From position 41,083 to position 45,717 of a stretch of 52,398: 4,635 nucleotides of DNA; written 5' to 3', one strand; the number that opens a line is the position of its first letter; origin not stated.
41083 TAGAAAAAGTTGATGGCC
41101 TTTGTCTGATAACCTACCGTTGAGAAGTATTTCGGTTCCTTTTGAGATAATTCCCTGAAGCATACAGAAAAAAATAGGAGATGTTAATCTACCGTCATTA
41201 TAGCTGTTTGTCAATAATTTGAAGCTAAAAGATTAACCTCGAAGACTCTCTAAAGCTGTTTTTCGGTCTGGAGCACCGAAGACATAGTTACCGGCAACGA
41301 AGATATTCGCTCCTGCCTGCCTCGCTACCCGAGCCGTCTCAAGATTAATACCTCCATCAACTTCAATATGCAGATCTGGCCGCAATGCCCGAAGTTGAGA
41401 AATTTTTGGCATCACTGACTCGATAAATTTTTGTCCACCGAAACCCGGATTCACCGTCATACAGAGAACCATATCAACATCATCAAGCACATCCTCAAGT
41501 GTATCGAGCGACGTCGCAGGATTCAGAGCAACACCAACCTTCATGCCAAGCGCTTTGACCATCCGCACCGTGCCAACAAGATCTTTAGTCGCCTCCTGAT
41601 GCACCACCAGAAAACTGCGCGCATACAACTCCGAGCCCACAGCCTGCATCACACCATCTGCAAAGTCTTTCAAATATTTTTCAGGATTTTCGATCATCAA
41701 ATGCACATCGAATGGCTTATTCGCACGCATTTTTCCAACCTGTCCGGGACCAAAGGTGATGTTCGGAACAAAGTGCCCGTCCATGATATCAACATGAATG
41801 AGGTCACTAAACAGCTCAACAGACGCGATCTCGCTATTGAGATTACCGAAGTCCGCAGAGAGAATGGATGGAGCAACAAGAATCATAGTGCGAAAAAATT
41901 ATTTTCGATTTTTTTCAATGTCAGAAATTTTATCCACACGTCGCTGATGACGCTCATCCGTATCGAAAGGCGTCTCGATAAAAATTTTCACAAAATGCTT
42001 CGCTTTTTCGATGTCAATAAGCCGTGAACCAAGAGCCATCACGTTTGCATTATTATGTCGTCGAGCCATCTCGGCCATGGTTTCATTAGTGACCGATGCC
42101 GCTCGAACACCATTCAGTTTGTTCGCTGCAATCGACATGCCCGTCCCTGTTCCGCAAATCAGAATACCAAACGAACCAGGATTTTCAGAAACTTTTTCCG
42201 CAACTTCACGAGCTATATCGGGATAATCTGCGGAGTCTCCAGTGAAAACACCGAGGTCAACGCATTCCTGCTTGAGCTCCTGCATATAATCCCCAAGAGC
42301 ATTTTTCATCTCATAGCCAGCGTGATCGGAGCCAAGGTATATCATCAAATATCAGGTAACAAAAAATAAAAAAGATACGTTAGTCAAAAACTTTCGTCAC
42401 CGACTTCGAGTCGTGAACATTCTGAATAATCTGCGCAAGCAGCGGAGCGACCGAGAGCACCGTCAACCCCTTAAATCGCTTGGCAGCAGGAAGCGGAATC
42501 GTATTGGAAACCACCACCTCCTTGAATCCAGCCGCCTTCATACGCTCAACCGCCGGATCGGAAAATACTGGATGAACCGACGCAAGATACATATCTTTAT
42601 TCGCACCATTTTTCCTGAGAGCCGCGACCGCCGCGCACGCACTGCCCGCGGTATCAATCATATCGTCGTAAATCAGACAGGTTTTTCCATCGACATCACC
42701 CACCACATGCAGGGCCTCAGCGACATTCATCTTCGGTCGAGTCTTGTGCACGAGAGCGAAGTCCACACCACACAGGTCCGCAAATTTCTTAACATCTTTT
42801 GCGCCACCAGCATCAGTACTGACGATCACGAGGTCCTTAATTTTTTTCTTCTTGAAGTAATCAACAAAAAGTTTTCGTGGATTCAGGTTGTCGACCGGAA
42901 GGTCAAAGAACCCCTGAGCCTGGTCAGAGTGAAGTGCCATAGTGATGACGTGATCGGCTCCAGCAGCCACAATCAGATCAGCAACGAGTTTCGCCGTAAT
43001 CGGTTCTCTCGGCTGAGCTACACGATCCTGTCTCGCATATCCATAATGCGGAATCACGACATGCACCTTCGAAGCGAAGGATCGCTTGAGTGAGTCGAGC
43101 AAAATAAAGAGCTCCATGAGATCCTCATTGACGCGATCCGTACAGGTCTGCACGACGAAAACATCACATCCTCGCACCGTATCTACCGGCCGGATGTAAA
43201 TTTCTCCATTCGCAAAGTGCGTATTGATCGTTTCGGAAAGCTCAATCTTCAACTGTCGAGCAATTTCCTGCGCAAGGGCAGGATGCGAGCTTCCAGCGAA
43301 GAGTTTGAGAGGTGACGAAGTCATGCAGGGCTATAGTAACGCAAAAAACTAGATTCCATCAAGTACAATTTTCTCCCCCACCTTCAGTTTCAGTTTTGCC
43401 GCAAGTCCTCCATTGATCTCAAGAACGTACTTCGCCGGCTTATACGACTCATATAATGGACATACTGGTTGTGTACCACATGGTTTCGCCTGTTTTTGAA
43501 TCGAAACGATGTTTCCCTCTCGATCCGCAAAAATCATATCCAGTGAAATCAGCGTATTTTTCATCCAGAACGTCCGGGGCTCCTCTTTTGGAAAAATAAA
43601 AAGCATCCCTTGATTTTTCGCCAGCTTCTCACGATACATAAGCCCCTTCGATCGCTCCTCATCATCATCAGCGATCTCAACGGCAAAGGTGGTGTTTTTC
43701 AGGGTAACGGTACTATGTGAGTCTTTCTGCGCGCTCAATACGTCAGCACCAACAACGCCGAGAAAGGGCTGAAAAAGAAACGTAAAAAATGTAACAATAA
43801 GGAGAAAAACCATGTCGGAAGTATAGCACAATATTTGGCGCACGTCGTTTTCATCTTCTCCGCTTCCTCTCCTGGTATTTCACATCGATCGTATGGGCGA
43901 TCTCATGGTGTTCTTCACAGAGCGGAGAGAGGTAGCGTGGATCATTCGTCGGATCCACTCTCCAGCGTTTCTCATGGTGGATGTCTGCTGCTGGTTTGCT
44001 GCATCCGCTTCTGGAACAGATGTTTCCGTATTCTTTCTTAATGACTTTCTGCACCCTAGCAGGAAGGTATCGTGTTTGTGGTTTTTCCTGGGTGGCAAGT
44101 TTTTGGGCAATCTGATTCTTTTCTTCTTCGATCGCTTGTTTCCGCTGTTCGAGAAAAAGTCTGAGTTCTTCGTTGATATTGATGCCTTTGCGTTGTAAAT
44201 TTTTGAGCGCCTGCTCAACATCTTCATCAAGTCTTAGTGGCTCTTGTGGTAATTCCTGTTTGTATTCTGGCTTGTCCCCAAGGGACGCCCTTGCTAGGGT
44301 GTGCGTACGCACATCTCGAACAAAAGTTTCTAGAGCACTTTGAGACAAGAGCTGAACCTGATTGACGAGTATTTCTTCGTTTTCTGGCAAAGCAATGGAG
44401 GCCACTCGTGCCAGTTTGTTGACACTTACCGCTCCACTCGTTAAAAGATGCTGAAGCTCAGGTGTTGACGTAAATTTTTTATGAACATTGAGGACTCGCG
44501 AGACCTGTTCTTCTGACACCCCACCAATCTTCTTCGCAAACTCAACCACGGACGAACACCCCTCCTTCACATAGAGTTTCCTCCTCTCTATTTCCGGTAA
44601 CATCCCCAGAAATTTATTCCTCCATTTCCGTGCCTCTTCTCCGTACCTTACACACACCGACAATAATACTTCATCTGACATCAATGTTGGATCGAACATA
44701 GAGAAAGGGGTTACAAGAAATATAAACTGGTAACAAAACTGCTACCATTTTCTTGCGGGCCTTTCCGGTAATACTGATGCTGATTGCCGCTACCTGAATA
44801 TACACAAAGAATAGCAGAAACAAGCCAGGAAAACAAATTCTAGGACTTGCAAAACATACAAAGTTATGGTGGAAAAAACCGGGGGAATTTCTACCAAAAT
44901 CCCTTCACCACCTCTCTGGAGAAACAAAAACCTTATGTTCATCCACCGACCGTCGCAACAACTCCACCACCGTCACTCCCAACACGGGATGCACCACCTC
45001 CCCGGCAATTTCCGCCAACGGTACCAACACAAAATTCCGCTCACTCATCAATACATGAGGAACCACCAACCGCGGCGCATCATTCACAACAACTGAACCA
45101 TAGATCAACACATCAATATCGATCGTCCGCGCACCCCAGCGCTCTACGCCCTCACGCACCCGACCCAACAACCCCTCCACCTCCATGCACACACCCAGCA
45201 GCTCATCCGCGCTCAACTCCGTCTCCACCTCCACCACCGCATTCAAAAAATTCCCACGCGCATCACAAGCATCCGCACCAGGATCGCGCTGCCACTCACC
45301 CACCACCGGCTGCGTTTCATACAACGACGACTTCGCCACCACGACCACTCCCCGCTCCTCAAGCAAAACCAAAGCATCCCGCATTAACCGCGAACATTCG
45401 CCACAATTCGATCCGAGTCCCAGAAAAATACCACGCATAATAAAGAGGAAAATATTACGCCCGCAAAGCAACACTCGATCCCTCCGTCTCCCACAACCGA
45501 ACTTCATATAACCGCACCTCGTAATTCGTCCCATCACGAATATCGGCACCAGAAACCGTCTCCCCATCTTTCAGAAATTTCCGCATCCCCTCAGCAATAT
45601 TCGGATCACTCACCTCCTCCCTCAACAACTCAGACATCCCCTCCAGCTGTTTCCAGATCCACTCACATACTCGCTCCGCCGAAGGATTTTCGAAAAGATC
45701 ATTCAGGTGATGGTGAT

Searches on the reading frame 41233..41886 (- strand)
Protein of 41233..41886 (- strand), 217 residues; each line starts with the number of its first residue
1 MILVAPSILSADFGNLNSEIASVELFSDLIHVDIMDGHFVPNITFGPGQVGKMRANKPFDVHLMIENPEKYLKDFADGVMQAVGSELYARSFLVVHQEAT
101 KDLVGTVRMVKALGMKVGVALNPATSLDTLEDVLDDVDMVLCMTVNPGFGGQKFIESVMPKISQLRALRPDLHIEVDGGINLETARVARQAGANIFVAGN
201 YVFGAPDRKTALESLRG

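Call 75: search_protein_families(library=pfam, proteins=[window:41233-41886:-], max_evalue=0.001)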
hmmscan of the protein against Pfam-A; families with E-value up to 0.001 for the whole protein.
window:41233-41886:- (217 aa): 1 family
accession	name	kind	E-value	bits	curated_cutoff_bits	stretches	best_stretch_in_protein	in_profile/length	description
PF00834.25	Ribul_P_3_epim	-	1.4e-65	220.8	21.1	1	4-203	2-198/198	Ribulose-phosphate 3 epimerase family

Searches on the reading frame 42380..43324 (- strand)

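Call 75: search_protein_families(library=pfam, proteins=[window:42380-43324:-], max_evalue=0.001)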
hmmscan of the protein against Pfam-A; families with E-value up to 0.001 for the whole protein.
window:42380-43324:- (314 aa): 3 families
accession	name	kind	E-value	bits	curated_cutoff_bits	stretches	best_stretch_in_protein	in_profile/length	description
PF13793.12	Pribosyltran_N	-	2.4e-43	147.2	25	1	6-122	1-117/117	N-terminal domain of ribose phosphate pyrophosphokinase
PF14572.12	Pribosyl_synth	-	4.8e-19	69.5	27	1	204-313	74-183/184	Phosphoribosyl synthetase-associated domain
PF00156.33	Pribosyltran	-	7.3e-09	35.6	26.3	1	150-244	16-117/158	Phosphoribosyl transferase domain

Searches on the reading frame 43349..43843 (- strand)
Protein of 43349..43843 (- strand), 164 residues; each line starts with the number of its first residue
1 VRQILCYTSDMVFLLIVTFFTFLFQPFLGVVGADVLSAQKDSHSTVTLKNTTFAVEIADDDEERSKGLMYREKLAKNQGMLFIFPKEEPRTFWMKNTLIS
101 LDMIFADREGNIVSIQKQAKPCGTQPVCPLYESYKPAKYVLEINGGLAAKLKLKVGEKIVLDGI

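Call 75: search_protein_families(library=pfam, proteins=[window:43349-43843:-], max_evalue=0.001)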
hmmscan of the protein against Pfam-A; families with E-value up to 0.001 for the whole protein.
window:43349-43843:- (164 aa): 1 family
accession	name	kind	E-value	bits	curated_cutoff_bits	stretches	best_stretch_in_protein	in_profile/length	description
PF02643.20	DUF192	-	7.3e-36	122.6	27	1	53-159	1-94/96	Uncharacterized ACR, COG1430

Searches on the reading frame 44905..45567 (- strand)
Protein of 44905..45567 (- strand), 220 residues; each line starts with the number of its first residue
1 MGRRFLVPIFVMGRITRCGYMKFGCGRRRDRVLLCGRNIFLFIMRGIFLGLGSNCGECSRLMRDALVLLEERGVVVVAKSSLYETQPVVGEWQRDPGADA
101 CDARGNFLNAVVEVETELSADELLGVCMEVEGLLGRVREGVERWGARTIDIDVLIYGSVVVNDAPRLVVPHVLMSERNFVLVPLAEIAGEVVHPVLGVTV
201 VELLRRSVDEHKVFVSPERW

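Call 75: search_protein_families(library=pfam, proteins=[window:44905-45567:-], max_evalue=0.001)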
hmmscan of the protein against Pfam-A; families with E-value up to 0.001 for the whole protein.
window:44905-45567:- (220 aa): 1 family
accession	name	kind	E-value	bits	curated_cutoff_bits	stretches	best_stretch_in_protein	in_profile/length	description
PF01288.25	HPPK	-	6.1e-32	110.9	25.7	1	48-188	1-115/116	7,8-dihydro-6-hydroxymethylpterin-pyrophosphokinase (HPPK)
